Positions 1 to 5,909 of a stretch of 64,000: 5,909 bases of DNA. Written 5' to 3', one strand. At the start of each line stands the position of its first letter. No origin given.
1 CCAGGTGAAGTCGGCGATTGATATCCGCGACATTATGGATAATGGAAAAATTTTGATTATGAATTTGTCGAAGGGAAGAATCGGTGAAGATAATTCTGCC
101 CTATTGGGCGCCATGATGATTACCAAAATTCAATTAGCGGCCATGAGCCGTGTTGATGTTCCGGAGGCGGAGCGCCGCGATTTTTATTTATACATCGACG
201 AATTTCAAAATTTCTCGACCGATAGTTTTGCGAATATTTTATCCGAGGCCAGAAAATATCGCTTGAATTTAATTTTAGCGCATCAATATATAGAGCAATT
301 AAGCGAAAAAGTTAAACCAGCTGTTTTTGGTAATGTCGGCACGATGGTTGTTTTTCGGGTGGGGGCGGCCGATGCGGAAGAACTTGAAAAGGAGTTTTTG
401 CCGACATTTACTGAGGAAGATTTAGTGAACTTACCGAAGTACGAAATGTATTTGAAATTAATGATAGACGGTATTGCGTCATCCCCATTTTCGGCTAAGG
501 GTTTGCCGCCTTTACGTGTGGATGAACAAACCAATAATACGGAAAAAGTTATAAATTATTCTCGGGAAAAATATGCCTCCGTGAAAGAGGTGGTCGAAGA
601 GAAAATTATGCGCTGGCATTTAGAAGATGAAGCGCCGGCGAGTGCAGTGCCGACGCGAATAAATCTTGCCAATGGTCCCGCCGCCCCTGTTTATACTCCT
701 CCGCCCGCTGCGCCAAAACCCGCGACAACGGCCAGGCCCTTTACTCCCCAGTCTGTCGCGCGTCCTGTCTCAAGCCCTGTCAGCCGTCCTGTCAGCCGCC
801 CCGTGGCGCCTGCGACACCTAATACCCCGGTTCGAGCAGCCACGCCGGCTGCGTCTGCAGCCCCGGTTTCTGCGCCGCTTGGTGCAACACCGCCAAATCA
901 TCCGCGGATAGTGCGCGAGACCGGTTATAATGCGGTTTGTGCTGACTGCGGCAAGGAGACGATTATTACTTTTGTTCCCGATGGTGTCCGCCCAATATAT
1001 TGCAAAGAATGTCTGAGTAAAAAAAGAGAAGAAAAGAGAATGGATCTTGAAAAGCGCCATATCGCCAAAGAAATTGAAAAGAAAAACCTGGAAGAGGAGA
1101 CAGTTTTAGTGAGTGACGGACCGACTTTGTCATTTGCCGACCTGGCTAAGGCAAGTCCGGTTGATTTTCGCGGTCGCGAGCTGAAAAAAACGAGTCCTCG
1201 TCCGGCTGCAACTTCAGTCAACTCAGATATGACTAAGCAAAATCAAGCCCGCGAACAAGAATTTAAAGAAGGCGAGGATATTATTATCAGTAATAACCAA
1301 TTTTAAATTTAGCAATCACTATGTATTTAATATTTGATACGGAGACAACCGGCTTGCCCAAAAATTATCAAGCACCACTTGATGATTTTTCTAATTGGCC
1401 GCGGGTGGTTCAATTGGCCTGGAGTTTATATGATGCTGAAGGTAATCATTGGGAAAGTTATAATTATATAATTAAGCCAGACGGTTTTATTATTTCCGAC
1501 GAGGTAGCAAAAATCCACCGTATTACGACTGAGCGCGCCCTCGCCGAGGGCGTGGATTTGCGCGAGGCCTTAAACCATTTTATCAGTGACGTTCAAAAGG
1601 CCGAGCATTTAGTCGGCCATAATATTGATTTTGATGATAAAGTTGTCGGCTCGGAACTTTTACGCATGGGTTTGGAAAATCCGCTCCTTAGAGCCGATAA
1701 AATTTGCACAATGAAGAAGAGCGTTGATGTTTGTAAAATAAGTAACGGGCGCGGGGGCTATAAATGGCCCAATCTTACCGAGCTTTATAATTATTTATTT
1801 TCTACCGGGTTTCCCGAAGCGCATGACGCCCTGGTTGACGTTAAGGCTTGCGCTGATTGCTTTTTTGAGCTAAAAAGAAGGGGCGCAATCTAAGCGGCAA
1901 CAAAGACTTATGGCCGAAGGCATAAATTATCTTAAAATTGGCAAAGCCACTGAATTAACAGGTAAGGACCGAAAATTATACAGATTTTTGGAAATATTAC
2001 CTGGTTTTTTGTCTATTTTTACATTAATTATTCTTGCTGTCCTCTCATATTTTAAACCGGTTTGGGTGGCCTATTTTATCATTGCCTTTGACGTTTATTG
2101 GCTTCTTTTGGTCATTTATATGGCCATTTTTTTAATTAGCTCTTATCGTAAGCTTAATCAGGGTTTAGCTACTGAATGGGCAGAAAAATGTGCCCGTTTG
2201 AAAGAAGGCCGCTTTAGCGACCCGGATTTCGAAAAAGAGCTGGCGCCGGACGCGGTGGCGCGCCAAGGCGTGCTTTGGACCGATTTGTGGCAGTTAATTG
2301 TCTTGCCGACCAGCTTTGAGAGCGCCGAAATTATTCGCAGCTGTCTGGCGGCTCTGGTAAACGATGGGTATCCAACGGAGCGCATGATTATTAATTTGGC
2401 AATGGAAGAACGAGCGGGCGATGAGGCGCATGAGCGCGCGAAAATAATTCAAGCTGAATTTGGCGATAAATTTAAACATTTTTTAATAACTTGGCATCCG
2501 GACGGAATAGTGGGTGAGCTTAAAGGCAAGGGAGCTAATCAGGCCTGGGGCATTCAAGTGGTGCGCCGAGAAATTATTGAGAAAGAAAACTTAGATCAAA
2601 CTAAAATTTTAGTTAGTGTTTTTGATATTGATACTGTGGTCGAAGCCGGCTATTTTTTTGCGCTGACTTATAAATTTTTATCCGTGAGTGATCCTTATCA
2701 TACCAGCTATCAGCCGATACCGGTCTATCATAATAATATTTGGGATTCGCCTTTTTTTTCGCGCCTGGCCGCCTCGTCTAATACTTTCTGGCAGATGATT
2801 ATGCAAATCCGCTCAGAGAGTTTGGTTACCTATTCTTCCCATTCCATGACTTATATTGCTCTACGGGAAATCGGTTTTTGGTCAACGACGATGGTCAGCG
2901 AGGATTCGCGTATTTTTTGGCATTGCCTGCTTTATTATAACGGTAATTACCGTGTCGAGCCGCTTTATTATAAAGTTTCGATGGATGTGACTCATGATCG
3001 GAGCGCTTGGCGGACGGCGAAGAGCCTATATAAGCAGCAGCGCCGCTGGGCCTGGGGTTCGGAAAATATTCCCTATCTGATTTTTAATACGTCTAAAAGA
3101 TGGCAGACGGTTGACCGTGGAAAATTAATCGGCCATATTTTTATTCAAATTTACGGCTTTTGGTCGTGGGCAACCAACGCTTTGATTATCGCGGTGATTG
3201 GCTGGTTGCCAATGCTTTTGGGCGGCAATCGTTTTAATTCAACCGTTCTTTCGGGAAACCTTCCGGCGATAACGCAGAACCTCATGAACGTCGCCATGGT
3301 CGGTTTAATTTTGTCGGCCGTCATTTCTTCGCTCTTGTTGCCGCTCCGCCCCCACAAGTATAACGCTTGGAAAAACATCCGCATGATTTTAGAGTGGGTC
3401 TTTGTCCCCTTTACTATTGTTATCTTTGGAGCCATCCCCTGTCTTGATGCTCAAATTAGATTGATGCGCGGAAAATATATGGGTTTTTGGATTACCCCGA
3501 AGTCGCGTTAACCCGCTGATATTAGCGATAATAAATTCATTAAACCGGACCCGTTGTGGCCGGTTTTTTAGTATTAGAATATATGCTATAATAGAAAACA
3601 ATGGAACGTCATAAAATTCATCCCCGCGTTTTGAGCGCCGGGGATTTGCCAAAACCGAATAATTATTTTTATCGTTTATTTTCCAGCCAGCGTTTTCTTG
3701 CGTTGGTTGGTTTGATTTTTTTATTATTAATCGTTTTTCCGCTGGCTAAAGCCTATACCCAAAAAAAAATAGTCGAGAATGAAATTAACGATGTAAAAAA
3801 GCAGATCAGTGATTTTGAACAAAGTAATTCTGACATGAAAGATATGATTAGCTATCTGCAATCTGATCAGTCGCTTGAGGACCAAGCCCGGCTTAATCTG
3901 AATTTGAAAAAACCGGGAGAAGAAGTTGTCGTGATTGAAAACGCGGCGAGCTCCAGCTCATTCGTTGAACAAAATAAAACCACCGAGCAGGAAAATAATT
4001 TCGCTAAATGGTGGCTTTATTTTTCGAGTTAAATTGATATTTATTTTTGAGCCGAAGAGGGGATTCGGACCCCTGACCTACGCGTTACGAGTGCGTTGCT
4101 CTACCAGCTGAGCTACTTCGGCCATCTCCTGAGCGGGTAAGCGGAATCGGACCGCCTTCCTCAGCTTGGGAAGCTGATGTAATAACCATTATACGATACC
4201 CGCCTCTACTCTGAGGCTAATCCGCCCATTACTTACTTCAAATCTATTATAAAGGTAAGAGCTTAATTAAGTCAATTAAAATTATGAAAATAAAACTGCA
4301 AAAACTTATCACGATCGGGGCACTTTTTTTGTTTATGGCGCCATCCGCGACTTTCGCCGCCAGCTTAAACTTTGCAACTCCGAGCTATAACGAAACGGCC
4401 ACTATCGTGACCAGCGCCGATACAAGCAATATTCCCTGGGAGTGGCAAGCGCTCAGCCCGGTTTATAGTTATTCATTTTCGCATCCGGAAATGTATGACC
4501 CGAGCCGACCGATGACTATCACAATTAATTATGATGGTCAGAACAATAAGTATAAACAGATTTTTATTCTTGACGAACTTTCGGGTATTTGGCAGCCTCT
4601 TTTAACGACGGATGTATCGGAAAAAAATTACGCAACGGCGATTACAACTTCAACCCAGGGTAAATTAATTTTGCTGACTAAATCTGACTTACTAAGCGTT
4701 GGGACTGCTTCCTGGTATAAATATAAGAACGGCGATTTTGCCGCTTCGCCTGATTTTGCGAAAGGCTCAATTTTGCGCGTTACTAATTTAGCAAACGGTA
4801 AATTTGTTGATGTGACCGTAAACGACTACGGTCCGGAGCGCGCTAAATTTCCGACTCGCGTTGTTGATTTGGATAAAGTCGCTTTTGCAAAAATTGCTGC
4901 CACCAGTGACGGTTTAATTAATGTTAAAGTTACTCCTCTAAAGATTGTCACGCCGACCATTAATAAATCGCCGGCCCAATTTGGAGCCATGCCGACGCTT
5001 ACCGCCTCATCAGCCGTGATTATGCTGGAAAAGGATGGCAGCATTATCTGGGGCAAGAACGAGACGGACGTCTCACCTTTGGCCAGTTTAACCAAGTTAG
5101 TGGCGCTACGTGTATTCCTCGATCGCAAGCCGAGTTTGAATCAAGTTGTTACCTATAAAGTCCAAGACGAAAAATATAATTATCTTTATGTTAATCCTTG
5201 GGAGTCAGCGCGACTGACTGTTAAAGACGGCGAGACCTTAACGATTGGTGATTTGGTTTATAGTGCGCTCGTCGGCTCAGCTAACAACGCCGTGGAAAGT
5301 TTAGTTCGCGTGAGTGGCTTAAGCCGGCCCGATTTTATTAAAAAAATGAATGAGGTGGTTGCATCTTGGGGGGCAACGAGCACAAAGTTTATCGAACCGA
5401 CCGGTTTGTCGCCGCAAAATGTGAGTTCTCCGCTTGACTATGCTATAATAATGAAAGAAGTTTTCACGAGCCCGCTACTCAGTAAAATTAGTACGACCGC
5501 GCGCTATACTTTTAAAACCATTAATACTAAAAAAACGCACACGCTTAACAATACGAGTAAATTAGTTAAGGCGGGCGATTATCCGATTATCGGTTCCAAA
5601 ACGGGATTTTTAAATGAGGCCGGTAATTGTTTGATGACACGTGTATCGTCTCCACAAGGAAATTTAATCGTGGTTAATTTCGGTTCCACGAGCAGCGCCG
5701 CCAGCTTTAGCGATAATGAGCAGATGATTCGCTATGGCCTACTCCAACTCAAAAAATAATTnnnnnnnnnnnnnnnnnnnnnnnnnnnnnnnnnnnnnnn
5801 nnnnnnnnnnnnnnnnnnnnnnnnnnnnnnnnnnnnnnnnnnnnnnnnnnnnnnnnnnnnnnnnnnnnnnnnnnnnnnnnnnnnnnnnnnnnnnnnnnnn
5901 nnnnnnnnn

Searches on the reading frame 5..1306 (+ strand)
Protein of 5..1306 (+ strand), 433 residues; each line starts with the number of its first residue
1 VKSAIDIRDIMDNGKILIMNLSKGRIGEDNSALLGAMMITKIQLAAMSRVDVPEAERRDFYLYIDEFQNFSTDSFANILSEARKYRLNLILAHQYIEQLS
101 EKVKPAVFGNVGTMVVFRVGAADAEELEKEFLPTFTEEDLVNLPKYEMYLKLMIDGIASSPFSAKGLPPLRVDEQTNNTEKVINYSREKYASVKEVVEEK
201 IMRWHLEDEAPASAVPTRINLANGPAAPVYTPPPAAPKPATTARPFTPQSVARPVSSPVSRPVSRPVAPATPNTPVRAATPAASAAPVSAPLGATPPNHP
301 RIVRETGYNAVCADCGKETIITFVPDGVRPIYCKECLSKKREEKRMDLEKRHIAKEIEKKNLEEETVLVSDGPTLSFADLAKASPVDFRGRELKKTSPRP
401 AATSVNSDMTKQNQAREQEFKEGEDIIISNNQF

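Call 21: search_protein_families(library=pfam, proteins=[window:5-1306:+], max_evalue=0.001)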
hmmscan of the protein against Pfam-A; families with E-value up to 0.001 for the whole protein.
window:5-1306:+ (433 aa): 3 families
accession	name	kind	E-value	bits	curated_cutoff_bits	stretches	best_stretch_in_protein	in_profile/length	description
PF23477.1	zf_Tbcl_2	-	3.4e-13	49.5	27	1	308-341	4-37/37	Probable treble clef zinc finger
PF12696.13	TraG-D_C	-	1.2e-05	25.7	22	1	60-121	2-68/126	TraM recognition site of TraD and TraG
PF10412.15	TrwB_AAD_bind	-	9.1e-05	21.9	20.5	1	28-126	214-317/387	Type IV secretion-system coupling protein DNA-binding domain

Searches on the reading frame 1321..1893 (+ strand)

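Call 21: search_protein_families(library=pfam, proteins=[window:1321-1893:+], max_evalue=0.001)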
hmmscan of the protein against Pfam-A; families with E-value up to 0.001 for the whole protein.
window:1321-1893:+ (190 aa): 1 family
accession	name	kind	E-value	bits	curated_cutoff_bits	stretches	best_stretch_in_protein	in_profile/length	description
PF00929.31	RNase_T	-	9.3e-13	49.5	24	1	3-180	1-163/164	Exonuclease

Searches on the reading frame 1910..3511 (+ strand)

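Call 21: search_protein_families(library=pfam, proteins=[window:1910-3511:+], max_evalue=0.001)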
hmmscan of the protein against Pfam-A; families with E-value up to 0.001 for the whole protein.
window:1910-3511:+ (533 aa): 1 family
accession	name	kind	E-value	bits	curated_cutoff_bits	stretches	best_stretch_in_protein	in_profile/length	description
PF13632.12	Glyco_trans_2_3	-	7.3e-06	26.4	27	1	237-434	4-190/198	Glycosyl transferase family group 2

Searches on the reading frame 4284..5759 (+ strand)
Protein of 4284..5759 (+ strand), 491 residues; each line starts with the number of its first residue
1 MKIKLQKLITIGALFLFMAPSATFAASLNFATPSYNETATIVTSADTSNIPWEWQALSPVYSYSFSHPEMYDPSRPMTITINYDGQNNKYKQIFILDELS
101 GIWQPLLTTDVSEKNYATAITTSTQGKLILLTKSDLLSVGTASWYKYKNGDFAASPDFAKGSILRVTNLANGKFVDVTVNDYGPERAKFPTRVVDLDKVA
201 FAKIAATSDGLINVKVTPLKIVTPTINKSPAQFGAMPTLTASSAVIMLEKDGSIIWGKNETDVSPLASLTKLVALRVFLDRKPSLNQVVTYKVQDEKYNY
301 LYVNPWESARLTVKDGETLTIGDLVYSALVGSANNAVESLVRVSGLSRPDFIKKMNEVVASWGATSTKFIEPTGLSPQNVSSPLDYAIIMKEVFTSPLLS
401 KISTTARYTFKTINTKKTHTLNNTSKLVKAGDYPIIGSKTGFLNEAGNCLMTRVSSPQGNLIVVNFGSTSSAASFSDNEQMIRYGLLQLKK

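Call 21: search_protein_families(library=pfam, proteins=[window:4284-5759:+], max_evalue=0.001)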
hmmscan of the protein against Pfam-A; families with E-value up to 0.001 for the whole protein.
window:4284-5759:+ (491 aa): 3 families
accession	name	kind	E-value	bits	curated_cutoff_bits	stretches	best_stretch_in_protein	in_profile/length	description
PF00768.25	Peptidase_S11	-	4.5e-35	121.7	27.6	1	236-468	7-237/239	D-alanyl-D-alanine carboxypeptidase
PF13354.11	Beta-lactamase2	-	1.3e-08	34.9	22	1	254-445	12-192/214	Beta-lactamase enzyme family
PF03330.24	DPBB_1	-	2.6e-08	34.4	28.8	1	152-216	25-83/83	Lytic transglycolase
